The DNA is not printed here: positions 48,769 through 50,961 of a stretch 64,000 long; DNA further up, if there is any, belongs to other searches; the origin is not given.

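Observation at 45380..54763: Tightly coupled 7-gene operon of exported heme/propeller proteins led by a dedicated DAHP synthase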

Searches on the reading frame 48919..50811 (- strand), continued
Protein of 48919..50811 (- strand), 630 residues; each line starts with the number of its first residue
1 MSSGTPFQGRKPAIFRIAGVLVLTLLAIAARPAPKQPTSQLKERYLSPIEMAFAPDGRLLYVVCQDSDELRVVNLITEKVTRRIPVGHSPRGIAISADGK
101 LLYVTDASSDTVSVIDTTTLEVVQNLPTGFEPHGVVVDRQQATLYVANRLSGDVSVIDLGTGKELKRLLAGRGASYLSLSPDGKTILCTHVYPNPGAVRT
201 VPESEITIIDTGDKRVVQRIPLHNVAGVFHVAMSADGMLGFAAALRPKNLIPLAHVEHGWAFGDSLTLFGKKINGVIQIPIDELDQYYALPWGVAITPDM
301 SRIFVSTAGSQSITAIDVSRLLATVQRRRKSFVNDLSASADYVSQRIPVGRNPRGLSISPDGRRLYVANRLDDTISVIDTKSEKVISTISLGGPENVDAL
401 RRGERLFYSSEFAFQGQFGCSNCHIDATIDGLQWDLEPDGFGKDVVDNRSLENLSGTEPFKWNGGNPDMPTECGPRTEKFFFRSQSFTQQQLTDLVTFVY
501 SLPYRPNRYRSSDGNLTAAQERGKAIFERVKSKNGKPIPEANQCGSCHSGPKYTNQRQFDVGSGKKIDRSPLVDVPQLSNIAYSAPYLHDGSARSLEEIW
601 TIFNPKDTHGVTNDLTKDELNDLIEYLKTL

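Call 15: search_solved_structures(query=window:48919-50811:-, max_evalue=0.001, show_alignments=3)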
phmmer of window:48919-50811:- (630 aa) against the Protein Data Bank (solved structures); distinct sequences matched with E-value up to 0.001: 15.
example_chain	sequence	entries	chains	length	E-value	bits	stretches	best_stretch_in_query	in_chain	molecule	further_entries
1l0q_A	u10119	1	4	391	2.1e-49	171.9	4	47-164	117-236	Surface layer protein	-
5c2v_B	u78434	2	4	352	4.7e-44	154.2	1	45-380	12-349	HYDRAZINE SYNTHASE BETA SUBUNIT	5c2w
5c2v_C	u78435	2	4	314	2.4e-24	89.1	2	396-531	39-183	HYDRAZINE SYNTHASE GAMMA SUBUNIT | Hypothetical (Di heme) protein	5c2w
3vgz_A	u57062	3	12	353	1.1e-10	43.9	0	97-188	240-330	Uncharacterized protein YncE | PQQ-dependent catabolism-associated beta-propeller protein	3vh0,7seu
6tv2_A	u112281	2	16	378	1.2e-08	37.2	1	46-129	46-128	Protein NirF | Protein NirF,Protein NirF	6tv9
3bws_A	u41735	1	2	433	2.8e-08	36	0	60-105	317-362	protein Lp49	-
6e1c_A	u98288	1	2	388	3.9e-07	32.2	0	573-604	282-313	Di-heme enzyme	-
1iqc_A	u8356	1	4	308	1.3e-06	30.5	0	560-630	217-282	di-heme peroxidase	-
6ren_A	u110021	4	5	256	4.3e-06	28.8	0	88-170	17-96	3fPizza6-SH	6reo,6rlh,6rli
6rtd_A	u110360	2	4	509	5.4e-06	28.5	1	37-129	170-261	Cytochrome c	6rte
6igb_A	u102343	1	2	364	9.2e-05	24.4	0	338-378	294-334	Periplasmic gluconolactonase, PpgL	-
4cy3_A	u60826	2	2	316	0.00027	22.8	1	49-189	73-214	PROTEIN WILL DIE SLOWLY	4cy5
3u4y_A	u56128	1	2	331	0.0005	22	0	48-153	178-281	uncharacterized protein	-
8ptf_A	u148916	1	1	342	0.00069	21.5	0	53-172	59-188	YncE family protein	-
8ptd_A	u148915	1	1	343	0.0007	21.5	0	53-172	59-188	YncE family protein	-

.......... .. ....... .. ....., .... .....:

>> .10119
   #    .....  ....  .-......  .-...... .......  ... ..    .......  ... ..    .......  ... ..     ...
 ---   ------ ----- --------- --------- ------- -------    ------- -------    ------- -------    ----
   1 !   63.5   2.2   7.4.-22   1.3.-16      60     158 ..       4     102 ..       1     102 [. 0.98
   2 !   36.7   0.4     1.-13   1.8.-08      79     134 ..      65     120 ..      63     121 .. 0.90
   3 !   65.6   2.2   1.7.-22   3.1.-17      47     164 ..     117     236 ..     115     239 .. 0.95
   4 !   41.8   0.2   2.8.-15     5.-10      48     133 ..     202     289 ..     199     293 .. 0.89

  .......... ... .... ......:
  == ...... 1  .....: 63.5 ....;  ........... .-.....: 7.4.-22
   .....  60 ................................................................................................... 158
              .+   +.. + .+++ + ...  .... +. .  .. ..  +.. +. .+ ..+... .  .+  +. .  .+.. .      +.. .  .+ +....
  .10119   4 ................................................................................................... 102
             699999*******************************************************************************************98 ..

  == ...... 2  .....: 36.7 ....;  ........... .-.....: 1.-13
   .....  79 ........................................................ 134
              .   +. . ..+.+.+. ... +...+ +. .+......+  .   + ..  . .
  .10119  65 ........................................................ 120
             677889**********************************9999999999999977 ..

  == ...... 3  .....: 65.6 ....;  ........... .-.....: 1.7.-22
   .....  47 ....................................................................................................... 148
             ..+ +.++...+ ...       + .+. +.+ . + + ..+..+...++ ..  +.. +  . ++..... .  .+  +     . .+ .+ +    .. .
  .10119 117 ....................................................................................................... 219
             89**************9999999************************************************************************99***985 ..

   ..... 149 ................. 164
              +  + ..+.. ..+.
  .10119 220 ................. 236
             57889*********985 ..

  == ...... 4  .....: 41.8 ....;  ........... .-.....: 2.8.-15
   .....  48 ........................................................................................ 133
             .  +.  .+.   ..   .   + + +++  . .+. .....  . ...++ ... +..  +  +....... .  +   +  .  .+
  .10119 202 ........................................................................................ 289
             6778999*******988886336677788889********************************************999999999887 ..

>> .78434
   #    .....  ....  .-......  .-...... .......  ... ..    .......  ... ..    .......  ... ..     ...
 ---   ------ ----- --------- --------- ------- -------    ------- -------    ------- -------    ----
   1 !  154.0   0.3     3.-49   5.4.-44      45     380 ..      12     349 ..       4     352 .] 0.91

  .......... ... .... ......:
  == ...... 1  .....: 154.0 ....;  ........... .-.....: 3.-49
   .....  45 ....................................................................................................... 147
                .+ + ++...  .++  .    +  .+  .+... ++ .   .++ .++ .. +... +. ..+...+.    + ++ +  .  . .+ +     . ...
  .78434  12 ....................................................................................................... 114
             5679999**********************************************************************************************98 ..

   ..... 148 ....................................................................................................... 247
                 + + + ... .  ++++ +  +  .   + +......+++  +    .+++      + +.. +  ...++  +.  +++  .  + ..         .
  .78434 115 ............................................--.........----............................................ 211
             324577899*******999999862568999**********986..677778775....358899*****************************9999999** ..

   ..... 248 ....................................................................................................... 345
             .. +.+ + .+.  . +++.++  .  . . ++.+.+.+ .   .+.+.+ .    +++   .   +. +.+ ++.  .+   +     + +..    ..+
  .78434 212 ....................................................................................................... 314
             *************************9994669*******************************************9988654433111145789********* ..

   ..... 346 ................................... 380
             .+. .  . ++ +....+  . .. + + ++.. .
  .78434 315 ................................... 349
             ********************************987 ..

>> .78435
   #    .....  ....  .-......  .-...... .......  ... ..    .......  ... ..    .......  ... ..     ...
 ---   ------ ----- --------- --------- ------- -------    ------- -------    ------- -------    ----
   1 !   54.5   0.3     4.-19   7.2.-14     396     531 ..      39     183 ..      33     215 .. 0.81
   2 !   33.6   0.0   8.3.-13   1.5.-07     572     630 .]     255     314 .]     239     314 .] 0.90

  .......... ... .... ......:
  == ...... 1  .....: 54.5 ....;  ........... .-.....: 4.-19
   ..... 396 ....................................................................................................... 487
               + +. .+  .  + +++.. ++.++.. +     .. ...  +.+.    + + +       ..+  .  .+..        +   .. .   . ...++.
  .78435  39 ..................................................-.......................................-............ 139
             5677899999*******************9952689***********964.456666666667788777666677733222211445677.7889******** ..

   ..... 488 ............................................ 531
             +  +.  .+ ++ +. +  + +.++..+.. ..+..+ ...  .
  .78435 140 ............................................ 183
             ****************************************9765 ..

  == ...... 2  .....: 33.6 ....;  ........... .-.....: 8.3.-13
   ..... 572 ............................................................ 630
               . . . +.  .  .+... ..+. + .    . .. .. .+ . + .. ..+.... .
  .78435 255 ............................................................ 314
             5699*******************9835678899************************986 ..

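Call 51: search_protein_representatives(protein=window:48919-50811:-)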
Query: 630 residues. Proteins with E-value up to 0.001 (for the whole library): 67141; up to 1e-10: 27359; up to 1e-30: 2419. The best 150 are listed.
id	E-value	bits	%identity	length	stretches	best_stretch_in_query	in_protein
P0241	9.8e-244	827.0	59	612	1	39-630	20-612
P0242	3.3e-232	788.9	57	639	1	29-629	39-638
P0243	5.9e-168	576.7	39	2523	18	52-217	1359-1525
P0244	1.3e-166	572.2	68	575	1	274-630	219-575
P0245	2.6e-158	544.8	65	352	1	279-630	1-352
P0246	3.5e-156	537.8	41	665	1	19-630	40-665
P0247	1.4e-155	535.8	43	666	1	42-630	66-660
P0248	6.7e-154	530.2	38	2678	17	47-160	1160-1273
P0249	9.4e-153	526.5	44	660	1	39-630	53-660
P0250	2.0e-152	525.4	40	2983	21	46-159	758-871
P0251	2.5e-148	511.8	42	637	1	17-629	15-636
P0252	1.6e-147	509.2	42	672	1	42-630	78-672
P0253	4.8e-146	504.3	41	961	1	35-630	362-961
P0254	4.2e-145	501.2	42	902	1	32-630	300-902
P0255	1.0e-142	493.3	43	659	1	41-630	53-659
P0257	1.1e-138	480.0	42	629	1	20-630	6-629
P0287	1.4e-106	373.9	35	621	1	28-630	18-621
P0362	3.0e-76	273.8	32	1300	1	43-630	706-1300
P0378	2.3e-72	260.9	31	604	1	42-628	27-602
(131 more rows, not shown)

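Call 55: find_related_loci(query=A3, collection=genome_contigs, flank=10000)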
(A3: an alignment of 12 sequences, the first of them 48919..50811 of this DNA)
Query A3 (630 aa) in genome_contigs; peptide patterns used: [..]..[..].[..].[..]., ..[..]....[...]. (x = any residue, [..] = any of these).
600 stretches matched a pattern (row limit reached: there are more); 535 encode a relative of the query (tblastn E <= 1e-3); the best 80 are kept; 80 distinct loci.
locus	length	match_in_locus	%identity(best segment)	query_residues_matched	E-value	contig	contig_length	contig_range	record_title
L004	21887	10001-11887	88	1-630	0e+0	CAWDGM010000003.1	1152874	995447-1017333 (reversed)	MAG: uncultured Acidobacteriota bacterium isolate MFD06298.bin.1.216 genome assembly, contig: contig_17112, whole genome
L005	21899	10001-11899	76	6-630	0e+0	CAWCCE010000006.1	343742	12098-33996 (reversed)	MAG: uncultured Acidobacteriota bacterium isolate MFD05512.bin.1.261 genome assembly, contig: contig_30327, whole genome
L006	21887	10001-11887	77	10-630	0e+0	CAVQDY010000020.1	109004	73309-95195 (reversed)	MAG: Terriglobia bacterium isolate MFD02248.bin.1.108 genome assembly, contig: contig_47148, whole genome shotgun sequen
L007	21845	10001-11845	77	16-630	0e+0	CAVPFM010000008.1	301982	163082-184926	MAG: uncultured Acidobacteriota bacterium isolate MFD10071.bin.1.44 genome assembly, contig: contig_47133, whole genome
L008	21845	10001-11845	77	16-630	0e+0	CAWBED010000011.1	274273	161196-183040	MAG: uncultured Acidobacteriota bacterium isolate MFD00731.bin.1.223 genome assembly, contig: contig_54437, whole genome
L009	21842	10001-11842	76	17-630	0e+0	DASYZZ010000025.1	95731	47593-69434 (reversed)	MAG TPA_asm: Candidatus Sulfotelmatobacter sp. isolate SMAG_U6375 k141_473111, whole genome shotgun sequence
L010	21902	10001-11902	75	1-630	0e+0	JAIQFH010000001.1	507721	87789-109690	MAG: Terriglobia bacterium isolate SRVP_4 SR-VP_26_10_2019_C_20cm_scaffold_8, whole genome shotgun sequence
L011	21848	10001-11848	77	14-630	0e+0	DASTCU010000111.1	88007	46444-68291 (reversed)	MAG TPA_asm: Candidatus Sulfotelmatobacter sp. isolate SMAG_U801 k141_1163668, whole genome shotgun sequence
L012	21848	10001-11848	76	15-630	0e+0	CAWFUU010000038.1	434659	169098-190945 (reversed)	MAG: uncultured Acidobacteriaceae bacterium isolate MFD09286.bin.1.47 genome assembly, contig: contig_69283, whole genom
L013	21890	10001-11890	75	1-630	0e+0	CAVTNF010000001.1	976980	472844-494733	MAG: uncultured Acidobacteriaceae bacterium isolate MFD02248.bin.1.147 genome assembly, contig: contig_10194, whole geno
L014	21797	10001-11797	78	32-630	0e+0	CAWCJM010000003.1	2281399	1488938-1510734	MAG: uncultured Acidobacteriaceae bacterium isolate MFD00731.bin.2.170 genome assembly, contig: contig_30190, whole geno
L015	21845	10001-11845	76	16-630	0e+0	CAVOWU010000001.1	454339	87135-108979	MAG: uncultured Acidobacteriota bacterium isolate MFD00082.bin.1.156 genome assembly, contig: contig_10815, whole genome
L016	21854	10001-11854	76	13-630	0e+0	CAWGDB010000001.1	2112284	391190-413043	MAG: uncultured Acidobacteriaceae bacterium isolate MFD02248.bin.1.12 genome assembly, contig: contig_11779, whole genom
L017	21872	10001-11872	76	3-630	0e+0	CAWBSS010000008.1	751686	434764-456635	MAG: uncultured Acidobacteriaceae bacterium isolate MFD04570.bin.1.113 genome assembly, contig: contig_116194, whole gen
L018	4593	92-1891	76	31-630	0e+0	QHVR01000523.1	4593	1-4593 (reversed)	MAG: Acidobacteria bacterium isolate AA151 14_1009_12_20cm_scaffold_11407_curated, whole genome shotgun sequence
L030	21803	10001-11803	74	30-630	0e+0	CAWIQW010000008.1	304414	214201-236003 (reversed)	MAG: uncultured Acidobacteriaceae bacterium isolate MFD01689.bin.2.23 genome assembly, contig: contig_28077, whole genom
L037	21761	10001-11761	69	43-630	0e+0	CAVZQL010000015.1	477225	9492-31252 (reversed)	MAG: uncultured Acidobacteriota bacterium isolate MFD05705.bin.1.234 genome assembly, contig: contig_75575, whole genome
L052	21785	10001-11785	63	44-630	0e+0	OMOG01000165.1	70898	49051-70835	Solibacteraceae bacterium SbA4 strain Peat soil MAG SbA4 genome assembly, contig: SBA4_Contig_247, whole genome shotgun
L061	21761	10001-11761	63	44-630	0e+0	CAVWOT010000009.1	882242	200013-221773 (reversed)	MAG: Bryobacterales bacterium isolate MFD09567.bin.2.8 genome assembly, contig: contig_38170, whole genome shotgun seque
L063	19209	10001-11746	62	44-630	0e+0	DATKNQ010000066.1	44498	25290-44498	MAG TPA_asm: Bryobacteraceae bacterium isolate SMAG_U14741 k141_3125732, whole genome shotgun sequence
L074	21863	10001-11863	59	10-630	0e+0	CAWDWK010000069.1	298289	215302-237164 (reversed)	MAG: uncultured Solibacteraceae bacterium isolate MFD05521.bin.2.66 genome assembly, contig: contig_9231, whole genome s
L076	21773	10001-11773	62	42-630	0e+0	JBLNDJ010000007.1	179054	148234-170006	MAG: Acidobacteriota bacterium isolate MAG102 PRJNA950955_bin11_renamed_6, whole genome shotgun sequence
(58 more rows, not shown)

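Call 57: find_encoding_contigs(protein=P0246, flank=10000, max_places=2)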
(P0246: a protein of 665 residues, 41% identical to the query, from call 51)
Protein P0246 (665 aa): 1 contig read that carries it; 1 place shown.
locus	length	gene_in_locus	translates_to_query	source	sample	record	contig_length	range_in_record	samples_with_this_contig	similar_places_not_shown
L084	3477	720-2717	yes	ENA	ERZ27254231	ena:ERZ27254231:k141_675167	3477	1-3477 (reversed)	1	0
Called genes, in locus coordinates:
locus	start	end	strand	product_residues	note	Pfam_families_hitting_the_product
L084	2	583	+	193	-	?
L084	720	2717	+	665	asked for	PF21419:RoxA-like_Cyt-c (faint), PF02239:Cytochrom_D1 (faint), PF10282:Lactonase (weak), PF21783:YNCE (faint), PF22494:choice_anch_I (faint), PF08450:SGL (faint), PF25174:Beta-prop_THOC3 (weak)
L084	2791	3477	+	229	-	?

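Call 58: find_encoding_contigs(protein=P0249, flank=10000, max_places=2)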
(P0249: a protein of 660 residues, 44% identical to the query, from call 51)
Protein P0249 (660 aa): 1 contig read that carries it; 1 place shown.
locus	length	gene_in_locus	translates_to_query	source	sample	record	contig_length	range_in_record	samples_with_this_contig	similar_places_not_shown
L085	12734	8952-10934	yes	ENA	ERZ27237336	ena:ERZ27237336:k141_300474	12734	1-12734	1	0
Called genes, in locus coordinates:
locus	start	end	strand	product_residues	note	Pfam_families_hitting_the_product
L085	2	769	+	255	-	?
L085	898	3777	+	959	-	PF22113:Mtrc-MtrF_II-IV_dom (faint), PF13435:Cytochrome_C554 (weak), PF07719:TPR_2 (faint), PF23914:TPR_CcmH_CycH, PF14559:TPR_19, PF13424:TPR_12, PF13428:TPR_14 (weak), PF24575:TPR_Slam, +7 more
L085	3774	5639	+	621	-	PF13517:FG-GAP_3, PF01839:FG-GAP (weak), PF13517:FG-GAP_3, PF07593:UnbV_ASPIC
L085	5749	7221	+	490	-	PF26549:Tricorn_N (weak), PF18582:HZS_alpha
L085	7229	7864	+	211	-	PF13517:FG-GAP_3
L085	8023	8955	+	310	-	PF01839:FG-GAP (faint), PF13517:FG-GAP_3, PF07593:UnbV_ASPIC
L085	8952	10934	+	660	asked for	PF10282:Lactonase (weak), PF22494:choice_anch_I (faint), PF02239:Cytochrom_D1 (faint), PF21783:YNCE (weak), PF25174:Beta-prop_THOC3 (faint), PF00034:Cytochrom_C (faint), PF03150:CCP_MauG (faint)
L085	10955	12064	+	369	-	PF07494:Reg_prop (faint)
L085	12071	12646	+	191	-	PF01042:Ribonuc_L-PSP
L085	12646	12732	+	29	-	?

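Call 59: find_encoding_contigs(protein=P0253, flank=10000, max_places=2)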
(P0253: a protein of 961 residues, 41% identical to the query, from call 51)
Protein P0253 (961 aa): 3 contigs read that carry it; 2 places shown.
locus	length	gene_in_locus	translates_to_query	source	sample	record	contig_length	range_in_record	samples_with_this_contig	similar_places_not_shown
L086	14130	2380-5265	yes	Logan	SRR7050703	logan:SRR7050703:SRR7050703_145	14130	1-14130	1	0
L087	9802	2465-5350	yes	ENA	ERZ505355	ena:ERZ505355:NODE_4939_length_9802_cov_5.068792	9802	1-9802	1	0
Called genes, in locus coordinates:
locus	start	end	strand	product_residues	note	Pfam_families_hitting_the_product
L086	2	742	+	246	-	?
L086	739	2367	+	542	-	PF01839:FG-GAP (faint), PF13517:FG-GAP_3, PF07593:UnbV_ASPIC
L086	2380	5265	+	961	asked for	PF09699:Paired_CXXCH_1 (faint), PF14522:Cytochrome_C7 (faint), PF14537:Cytochrom_c3_2 (faint), PF22113:Mtrc-MtrF_II-IV_dom (faint), PF13435:Cytochrome_C554, PF10282:Lactonase, PF02239:Cytochrom_D1, PF25174:Beta-prop_THOC3, +3 more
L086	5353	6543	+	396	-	PF07494:Reg_prop (faint)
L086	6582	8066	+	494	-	PF13458:Peripla_BP_6, PF01094:ANF_receptor, PF13433:Peripla_BP_5 (faint)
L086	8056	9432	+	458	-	PF13458:Peripla_BP_6, PF01094:ANF_receptor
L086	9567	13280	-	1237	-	PF00515:TPR_1 (faint), PF12895:ANAPC3 (faint), PF13174:TPR_6 (faint), PF07719:TPR_2 (weak), PF13424:TPR_12 (weak), PF13432:TPR_16, PF13517:FG-GAP_3, PF07593:UnbV_ASPIC, +9 more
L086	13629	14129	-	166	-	?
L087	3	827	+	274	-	?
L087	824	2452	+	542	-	PF01839:FG-GAP (faint), PF13517:FG-GAP_3, PF07593:UnbV_ASPIC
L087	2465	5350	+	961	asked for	PF09699:Paired_CXXCH_1 (faint), PF14522:Cytochrome_C7 (faint), PF14537:Cytochrom_c3_2 (faint), PF22113:Mtrc-MtrF_II-IV_dom (faint), PF13435:Cytochrome_C554, PF10282:Lactonase, PF02239:Cytochrom_D1, PF25174:Beta-prop_THOC3, +3 more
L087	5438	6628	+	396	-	PF07494:Reg_prop (faint)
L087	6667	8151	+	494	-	PF13458:Peripla_BP_6, PF01094:ANF_receptor, PF13433:Peripla_BP_5 (faint)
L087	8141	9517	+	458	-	PF13458:Peripla_BP_6, PF01094:ANF_receptor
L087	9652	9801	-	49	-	?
